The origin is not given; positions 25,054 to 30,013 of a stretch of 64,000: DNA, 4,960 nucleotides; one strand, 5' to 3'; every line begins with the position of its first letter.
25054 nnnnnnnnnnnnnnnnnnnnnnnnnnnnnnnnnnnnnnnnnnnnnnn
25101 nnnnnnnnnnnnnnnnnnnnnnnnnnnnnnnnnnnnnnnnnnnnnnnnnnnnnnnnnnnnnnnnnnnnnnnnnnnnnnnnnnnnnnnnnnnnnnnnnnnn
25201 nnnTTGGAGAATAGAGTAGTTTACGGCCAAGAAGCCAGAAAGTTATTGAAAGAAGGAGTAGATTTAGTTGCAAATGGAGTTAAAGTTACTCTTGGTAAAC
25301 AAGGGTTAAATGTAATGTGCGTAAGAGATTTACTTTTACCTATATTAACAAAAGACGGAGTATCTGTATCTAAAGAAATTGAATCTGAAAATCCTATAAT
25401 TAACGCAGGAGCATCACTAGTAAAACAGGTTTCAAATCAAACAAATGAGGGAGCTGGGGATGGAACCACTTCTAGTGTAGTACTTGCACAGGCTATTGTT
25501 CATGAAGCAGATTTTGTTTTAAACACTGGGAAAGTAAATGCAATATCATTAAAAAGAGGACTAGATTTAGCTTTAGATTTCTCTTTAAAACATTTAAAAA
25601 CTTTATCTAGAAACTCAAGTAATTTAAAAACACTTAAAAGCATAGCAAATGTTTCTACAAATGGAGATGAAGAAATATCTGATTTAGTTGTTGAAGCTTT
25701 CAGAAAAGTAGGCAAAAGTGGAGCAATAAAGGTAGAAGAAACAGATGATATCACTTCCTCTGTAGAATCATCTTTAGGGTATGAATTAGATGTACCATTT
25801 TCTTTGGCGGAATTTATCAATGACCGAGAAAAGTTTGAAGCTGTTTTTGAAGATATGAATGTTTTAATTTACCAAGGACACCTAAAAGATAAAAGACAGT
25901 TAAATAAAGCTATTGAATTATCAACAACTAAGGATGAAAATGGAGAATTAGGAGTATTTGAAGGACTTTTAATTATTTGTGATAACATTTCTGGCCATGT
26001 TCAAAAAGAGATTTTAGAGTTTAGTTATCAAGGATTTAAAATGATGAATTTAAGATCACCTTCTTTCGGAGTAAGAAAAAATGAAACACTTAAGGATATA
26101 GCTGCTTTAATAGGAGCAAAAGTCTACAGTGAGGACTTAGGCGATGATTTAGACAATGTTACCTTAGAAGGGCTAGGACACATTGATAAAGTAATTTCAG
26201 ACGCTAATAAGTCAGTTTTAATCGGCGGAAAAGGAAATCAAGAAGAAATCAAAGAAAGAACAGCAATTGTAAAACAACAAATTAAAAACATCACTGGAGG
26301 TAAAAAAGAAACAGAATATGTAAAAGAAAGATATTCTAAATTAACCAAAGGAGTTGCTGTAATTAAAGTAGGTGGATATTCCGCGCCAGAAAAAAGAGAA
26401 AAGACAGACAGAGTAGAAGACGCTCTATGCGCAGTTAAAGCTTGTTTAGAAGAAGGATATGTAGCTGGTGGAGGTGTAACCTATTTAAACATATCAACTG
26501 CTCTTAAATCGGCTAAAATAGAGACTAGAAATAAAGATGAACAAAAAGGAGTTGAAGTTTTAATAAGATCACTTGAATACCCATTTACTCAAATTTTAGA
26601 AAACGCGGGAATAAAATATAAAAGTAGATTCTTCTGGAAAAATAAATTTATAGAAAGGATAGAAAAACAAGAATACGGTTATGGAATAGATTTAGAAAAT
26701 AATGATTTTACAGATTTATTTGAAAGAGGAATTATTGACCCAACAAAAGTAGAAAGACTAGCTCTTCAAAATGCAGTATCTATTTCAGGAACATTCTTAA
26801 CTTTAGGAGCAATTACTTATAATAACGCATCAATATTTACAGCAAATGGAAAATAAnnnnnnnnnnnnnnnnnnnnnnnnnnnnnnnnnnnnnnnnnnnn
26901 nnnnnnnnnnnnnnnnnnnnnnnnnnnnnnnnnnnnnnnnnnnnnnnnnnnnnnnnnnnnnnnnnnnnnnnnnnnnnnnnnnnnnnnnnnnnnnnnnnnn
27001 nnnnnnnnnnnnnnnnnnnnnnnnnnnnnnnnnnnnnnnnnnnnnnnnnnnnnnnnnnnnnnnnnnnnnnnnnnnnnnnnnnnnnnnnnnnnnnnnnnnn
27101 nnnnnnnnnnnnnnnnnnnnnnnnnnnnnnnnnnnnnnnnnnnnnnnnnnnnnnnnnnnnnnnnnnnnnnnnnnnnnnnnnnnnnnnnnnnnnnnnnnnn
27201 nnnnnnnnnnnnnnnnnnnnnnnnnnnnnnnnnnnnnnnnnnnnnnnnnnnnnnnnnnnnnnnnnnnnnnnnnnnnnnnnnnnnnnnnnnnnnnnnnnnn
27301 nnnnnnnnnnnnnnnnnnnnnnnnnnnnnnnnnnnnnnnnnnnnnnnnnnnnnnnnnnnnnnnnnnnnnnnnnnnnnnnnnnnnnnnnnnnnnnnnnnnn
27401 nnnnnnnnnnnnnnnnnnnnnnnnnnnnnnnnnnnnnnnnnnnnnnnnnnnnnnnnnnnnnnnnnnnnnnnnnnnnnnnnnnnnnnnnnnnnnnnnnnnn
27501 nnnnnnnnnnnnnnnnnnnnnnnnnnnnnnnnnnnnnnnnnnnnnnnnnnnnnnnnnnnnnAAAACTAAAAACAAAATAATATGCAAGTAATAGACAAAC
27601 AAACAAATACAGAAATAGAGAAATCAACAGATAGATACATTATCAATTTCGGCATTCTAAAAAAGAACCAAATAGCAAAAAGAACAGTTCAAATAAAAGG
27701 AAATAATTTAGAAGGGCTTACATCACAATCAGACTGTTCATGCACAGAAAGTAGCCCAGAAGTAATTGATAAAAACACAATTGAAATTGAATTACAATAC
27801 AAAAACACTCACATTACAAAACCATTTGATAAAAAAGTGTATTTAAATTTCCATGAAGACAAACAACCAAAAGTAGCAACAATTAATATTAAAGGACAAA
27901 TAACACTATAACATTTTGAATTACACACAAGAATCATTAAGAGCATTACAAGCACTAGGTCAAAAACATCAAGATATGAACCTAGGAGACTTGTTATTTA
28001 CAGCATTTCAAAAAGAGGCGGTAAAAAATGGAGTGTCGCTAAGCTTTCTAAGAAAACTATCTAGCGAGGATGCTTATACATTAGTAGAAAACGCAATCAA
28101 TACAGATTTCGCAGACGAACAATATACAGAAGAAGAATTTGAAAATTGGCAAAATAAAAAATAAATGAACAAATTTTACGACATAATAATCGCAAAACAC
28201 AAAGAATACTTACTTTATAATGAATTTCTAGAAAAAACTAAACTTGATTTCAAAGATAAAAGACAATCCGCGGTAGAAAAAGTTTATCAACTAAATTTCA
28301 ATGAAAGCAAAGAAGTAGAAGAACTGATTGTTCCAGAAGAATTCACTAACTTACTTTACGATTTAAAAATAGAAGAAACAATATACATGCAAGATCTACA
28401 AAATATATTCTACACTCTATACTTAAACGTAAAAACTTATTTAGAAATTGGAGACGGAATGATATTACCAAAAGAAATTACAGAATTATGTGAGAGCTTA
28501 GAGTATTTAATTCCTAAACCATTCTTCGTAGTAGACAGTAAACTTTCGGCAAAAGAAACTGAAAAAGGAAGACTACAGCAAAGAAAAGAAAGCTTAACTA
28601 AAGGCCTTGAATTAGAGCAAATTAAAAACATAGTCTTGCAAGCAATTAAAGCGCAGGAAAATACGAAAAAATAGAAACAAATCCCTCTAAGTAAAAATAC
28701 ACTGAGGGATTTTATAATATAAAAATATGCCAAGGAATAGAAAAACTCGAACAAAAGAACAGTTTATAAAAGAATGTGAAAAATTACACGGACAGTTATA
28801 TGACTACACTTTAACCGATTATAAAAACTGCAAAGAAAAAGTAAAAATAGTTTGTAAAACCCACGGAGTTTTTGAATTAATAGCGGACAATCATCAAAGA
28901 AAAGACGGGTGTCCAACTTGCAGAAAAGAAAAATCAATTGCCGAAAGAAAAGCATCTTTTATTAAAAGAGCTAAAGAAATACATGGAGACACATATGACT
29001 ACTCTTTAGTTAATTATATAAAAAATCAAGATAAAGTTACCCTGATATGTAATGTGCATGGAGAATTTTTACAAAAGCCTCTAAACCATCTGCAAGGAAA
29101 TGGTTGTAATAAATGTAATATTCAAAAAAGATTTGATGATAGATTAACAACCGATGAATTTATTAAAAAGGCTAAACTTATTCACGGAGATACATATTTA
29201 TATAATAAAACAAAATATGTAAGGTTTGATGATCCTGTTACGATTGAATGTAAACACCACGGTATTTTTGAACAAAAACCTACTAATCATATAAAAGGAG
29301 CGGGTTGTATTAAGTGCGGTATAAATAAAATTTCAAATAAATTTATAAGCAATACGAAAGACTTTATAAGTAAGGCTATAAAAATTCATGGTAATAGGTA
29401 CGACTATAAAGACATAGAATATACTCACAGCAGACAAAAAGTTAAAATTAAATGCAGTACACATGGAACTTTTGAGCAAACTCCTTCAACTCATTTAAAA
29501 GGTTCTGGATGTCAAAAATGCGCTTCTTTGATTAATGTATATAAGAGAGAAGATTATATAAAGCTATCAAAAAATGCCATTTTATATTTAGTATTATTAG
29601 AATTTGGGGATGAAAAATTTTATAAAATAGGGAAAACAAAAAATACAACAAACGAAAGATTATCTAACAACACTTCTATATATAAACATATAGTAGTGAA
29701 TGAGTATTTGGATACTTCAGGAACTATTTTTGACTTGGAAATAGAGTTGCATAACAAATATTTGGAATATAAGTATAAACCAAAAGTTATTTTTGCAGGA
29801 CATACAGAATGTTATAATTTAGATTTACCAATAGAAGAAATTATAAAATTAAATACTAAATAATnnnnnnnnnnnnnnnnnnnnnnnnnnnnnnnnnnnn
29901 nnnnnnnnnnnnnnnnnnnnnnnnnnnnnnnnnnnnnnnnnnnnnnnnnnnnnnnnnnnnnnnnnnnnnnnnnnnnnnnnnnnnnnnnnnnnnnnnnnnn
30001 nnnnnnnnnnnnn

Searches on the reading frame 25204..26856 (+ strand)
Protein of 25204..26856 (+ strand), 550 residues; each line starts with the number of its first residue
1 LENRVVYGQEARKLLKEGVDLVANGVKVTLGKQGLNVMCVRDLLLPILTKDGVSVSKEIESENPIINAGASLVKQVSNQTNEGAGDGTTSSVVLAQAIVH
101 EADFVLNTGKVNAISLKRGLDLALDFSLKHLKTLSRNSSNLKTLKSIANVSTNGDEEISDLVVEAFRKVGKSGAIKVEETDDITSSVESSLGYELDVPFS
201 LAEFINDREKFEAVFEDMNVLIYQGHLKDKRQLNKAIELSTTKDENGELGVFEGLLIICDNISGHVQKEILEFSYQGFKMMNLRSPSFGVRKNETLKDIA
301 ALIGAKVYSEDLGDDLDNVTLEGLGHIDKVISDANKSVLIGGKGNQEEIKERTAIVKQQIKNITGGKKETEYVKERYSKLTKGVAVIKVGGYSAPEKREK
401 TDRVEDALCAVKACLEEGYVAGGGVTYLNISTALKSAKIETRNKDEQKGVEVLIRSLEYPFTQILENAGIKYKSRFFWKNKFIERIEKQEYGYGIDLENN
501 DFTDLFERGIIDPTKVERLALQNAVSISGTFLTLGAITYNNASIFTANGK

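Call 51: search_protein_families(library=pfam, proteins=[window:25204-26856:+], max_evalue=0.001)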
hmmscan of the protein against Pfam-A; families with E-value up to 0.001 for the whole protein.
window:25204-26856:+ (550 aa): 1 family
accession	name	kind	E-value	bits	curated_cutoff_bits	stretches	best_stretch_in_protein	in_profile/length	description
PF00118.29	Cpn60_TCP1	-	1.5e-56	192.5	34.3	1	22-537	1-485/490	TCP-1/cpn60 chaperonin family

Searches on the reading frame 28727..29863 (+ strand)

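Call 51: search_protein_families(library=pfam, proteins=[window:28727-29863:+], max_evalue=0.001)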
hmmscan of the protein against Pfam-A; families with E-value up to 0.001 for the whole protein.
window:28727-29863:+ (378 aa): 3 families
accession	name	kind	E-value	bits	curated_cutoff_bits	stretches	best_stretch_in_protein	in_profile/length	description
PF14311.12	DUF4379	-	1.7e-07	31.8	24.5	0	232-266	20-54/56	Probable Treble clef zinc finger domain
PF05265.19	DUF723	-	1.4e-06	28.6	20.9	0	21-65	13-59/60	Protein of unknown function (DUF723)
PF13455.12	MUG113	-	0.00017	22.5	22.3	1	299-366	1-62/73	Meiotically up-regulated gene 113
